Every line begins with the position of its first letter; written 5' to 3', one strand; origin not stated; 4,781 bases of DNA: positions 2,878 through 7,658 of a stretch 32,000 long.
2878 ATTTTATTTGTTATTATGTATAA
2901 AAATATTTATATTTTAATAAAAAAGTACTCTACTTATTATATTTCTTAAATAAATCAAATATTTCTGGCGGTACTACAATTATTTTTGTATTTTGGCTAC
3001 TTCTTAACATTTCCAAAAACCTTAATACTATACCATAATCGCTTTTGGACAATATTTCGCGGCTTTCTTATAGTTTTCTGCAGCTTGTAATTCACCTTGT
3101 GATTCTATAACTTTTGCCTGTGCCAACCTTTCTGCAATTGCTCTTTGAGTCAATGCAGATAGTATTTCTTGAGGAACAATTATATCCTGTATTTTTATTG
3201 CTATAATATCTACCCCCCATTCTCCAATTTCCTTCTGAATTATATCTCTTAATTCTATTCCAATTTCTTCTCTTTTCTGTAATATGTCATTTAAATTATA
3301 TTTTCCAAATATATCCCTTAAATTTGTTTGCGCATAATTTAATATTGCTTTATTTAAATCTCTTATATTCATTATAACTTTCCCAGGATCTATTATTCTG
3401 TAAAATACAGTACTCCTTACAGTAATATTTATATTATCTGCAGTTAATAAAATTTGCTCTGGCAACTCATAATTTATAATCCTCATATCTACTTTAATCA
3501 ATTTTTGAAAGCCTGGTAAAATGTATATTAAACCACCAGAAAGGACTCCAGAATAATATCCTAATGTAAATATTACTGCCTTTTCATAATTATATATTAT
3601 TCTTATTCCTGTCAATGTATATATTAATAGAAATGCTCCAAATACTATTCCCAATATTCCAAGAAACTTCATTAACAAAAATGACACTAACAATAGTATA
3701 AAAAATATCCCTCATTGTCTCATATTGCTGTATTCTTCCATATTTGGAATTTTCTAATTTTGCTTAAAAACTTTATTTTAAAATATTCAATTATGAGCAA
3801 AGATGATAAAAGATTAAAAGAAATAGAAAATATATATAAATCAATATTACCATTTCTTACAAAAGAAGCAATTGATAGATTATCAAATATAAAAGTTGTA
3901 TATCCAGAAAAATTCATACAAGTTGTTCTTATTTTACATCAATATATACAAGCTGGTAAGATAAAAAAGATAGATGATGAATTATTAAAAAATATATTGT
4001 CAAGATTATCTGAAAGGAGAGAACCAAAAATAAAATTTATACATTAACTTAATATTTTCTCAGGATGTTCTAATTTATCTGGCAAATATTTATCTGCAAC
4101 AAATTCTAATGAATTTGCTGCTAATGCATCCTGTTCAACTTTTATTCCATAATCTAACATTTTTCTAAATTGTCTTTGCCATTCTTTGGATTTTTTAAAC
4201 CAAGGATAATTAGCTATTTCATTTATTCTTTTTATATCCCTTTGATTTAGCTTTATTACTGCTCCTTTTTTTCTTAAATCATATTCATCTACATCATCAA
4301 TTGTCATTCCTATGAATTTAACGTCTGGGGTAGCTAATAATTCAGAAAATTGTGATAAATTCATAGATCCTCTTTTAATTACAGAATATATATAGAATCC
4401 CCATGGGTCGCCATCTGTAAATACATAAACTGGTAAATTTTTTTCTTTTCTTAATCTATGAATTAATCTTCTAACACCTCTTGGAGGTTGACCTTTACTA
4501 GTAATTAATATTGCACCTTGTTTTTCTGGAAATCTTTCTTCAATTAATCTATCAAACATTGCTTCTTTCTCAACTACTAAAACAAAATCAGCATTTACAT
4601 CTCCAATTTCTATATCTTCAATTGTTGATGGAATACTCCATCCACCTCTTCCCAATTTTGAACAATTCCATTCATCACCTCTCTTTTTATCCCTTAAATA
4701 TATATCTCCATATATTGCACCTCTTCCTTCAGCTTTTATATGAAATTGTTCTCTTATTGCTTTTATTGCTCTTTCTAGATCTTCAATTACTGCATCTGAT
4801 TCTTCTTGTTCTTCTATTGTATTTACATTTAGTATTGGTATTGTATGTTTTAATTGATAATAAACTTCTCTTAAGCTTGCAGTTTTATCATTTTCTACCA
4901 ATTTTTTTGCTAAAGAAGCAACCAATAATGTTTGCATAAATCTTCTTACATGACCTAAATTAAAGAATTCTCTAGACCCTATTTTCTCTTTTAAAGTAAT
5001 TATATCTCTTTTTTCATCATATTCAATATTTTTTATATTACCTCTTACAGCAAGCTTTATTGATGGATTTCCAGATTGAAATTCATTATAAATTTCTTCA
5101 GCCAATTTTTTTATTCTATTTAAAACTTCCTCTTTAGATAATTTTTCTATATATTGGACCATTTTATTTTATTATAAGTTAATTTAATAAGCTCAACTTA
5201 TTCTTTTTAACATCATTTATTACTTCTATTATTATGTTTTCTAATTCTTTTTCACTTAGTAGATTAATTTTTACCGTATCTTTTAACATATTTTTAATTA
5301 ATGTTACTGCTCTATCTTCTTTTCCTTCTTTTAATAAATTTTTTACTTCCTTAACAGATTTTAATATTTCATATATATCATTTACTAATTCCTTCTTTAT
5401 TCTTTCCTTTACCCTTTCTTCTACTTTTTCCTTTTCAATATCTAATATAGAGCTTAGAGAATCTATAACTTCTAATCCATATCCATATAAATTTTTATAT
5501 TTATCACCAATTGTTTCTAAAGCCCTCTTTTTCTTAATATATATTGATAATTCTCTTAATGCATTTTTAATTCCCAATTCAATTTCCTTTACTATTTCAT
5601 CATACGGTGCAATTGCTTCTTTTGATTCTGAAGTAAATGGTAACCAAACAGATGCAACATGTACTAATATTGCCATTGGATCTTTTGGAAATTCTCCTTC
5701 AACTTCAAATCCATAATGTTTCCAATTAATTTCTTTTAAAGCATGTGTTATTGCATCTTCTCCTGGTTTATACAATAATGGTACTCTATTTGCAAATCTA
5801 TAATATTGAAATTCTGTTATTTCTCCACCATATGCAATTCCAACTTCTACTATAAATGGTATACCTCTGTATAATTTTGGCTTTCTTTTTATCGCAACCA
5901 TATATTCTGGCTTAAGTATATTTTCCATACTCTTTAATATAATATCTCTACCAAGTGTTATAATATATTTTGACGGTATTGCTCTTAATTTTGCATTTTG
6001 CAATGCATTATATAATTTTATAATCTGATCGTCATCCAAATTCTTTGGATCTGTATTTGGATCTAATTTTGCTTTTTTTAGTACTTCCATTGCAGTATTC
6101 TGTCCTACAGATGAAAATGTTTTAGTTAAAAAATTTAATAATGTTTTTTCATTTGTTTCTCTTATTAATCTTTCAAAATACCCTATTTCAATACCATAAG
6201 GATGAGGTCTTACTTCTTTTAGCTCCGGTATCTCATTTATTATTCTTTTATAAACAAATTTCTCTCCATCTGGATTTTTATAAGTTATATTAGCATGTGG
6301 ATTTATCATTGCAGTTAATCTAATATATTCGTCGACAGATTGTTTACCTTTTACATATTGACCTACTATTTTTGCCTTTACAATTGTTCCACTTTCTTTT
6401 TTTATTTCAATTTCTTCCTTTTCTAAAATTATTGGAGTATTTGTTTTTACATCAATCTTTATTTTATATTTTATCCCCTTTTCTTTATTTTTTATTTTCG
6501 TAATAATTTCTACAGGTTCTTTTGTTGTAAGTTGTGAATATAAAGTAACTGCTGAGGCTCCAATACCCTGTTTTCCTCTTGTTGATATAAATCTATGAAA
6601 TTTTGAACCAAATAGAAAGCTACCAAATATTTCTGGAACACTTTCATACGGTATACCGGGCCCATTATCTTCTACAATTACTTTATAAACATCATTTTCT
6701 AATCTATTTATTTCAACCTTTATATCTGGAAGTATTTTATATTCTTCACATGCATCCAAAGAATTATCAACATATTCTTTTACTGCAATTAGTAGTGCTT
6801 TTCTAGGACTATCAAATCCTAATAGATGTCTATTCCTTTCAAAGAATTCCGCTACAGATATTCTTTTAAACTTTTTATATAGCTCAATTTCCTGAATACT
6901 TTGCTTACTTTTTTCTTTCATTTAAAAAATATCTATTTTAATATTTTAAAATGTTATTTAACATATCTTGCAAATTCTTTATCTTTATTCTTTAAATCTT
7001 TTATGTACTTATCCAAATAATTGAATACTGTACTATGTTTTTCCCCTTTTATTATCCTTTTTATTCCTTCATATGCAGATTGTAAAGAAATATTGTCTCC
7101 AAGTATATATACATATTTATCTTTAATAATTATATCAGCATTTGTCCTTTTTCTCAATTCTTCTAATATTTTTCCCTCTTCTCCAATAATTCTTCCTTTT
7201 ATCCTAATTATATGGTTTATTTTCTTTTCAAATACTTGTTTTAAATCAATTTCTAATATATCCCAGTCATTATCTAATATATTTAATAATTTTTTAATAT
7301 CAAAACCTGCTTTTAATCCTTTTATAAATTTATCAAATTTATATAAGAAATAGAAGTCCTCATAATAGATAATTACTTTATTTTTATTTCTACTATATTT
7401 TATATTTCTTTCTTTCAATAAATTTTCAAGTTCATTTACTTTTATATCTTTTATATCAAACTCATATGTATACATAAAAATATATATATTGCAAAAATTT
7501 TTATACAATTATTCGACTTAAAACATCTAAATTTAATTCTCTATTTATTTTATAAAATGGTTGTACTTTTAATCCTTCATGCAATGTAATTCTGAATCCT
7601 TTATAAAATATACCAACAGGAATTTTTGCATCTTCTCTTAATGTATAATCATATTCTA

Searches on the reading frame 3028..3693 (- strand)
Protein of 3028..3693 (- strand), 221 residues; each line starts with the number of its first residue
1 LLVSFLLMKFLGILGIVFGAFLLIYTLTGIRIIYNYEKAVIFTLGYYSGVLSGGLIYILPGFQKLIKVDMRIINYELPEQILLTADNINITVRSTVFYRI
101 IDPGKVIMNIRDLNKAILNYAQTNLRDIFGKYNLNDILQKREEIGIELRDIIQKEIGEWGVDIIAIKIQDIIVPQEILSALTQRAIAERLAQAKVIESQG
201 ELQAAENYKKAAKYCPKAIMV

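Call 28: search_protein_families(library=pfam, proteins=[window:3028-3693:-], max_evalue=0.001)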
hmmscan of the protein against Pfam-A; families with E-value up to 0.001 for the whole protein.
window:3028-3693:- (221 aa): 2 families
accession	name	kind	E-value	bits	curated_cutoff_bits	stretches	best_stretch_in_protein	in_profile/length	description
PF01145.31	Band_7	-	4.4e-39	134.8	23.6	1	32-201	2-175/176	SPFH domain / Band 7 family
PF13421.11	Band_7_1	-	3.2e-06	27.4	24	1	109-185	129-207/211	SPFH domain-Band 7 family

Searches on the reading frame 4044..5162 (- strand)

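Call 28: search_protein_families(library=pfam, proteins=[window:4044-5162:-], max_evalue=0.001)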
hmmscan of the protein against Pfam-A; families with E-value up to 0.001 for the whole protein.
window:4044-5162:- (372 aa): 4 families
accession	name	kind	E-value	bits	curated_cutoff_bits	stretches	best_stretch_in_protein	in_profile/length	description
PF21180.3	TOP6A-Spo11_Toprim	-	6.7e-63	212.1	24.1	1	193-364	1-170/170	Topoisomerase 6 subunit A/Spo11, Toprim domain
PF04406.19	TP6A_N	-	7e-16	58.3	26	1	73-142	1-62/62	Type IIB DNA topoisomerase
PF20768.2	Topo_VI_alpha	-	8.1e-08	32.4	23.6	1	148-188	5-48/50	All-beta domain in DNA topoisomerase VI alpha subunit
PF23947.1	DUF7281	-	7.6e-05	22.8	27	1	181-264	32-115/183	Domain of unknown function (DUF7281)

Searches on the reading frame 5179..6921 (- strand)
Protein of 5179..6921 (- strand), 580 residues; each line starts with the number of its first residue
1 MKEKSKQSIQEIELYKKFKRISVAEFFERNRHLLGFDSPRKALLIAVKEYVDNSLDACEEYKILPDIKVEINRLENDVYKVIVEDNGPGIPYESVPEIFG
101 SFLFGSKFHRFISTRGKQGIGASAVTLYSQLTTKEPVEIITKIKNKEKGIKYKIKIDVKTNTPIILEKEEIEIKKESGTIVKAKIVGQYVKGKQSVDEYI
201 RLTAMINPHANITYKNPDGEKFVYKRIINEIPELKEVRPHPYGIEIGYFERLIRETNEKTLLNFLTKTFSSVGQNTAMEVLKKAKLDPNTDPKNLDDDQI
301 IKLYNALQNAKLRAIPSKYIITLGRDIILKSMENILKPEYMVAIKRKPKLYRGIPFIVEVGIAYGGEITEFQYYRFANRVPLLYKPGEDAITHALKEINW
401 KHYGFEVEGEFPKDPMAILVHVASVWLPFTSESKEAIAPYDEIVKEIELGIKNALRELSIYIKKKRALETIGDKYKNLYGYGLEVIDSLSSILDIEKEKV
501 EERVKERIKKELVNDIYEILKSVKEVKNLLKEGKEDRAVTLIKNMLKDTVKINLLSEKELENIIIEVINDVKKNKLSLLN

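Call 28: search_protein_families(library=pfam, proteins=[window:5179-6921:-], max_evalue=0.001)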
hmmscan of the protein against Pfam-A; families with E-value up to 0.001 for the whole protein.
window:5179-6921:- (580 aa): 4 families
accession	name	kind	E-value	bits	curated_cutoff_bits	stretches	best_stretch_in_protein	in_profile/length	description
PF09239.17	Topo-VIb_trans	-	1e-50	172.1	24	1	317-469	3-154/159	Topoisomerase VI B subunit, transducer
PF13589.12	HATPase_c_3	-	3e-10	40.7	25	1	45-157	5-106/137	Histidine kinase-, DNA gyrase B-, and HSP90-like ATPase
PF02518.31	HATPase_c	-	4.3e-09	37.2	26.4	1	42-130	5-85/111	Histidine kinase-, DNA gyrase B-, and HSP90-like ATPase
PF00416.27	Ribosomal_S13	-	0.00015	22.6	31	1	268-348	19-101/128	Ribosomal protein S13/S18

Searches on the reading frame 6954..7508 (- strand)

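Call 28: search_protein_families(library=pfam, proteins=[window:6954-7508:-], max_evalue=0.001)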
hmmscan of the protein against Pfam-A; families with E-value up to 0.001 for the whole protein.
window:6954-7508:- (184 aa): 3 families
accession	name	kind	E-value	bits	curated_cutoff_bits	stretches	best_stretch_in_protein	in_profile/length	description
PF22891.2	KH_PNO1_2nd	-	0.00026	21.5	27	1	87-165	5-83/90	Eukaryotic type KH-domain (KH-domain type I) (327.11.2)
PF21800.4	KH_KRR1_2nd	-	0.00033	21.1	27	1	87-150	6-68/91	KRR1 small subunit processome component, second KH domain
PF00013.35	KH_1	-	0.0005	20.2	21.5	1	105-147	12-62/66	KH domain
